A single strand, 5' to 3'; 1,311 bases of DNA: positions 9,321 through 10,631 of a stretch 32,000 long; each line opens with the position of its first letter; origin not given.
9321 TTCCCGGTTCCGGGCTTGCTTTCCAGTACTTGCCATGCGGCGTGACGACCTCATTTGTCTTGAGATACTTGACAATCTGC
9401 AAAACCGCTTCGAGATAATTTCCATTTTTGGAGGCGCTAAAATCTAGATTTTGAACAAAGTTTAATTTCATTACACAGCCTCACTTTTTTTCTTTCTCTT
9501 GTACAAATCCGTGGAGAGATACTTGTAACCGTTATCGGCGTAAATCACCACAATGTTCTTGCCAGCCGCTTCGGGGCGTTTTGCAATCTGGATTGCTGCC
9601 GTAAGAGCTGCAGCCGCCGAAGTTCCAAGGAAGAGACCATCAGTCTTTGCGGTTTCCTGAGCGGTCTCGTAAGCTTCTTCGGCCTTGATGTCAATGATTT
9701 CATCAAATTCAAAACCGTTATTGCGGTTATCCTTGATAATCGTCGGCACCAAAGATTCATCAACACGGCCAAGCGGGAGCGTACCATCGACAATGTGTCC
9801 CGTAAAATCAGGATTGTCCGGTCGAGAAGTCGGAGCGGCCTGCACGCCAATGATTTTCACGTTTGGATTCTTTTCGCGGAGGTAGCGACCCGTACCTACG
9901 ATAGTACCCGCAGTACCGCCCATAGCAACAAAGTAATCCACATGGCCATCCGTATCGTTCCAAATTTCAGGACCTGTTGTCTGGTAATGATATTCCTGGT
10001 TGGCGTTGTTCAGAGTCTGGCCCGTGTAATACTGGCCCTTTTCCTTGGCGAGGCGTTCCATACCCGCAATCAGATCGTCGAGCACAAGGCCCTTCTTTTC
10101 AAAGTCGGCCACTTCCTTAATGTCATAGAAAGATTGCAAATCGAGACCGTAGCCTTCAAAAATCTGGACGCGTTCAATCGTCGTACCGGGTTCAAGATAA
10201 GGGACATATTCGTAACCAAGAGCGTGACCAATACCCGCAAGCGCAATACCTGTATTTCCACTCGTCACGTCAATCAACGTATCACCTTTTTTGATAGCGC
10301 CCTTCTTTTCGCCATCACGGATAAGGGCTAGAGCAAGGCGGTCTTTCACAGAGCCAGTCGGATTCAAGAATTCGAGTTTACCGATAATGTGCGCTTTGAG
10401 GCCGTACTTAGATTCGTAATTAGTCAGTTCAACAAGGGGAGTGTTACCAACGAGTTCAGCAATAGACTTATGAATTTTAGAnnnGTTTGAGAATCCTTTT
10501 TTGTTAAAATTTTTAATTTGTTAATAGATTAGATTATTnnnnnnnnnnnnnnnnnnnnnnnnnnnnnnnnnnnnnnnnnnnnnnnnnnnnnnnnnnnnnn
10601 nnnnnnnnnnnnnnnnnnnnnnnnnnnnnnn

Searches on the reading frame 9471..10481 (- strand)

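Call 79: search_protein_families(library=pfam, proteins=[window:9471-10481:-], max_evalue=0.00001)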
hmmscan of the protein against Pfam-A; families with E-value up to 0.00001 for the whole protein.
window:9471-10481:- (336 aa): 1 family
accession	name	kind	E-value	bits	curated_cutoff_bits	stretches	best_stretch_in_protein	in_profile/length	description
PF00291.31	PALP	-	4.8e-59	200.5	35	1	8-314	2-293/295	Pyridoxal-phosphate dependent enzyme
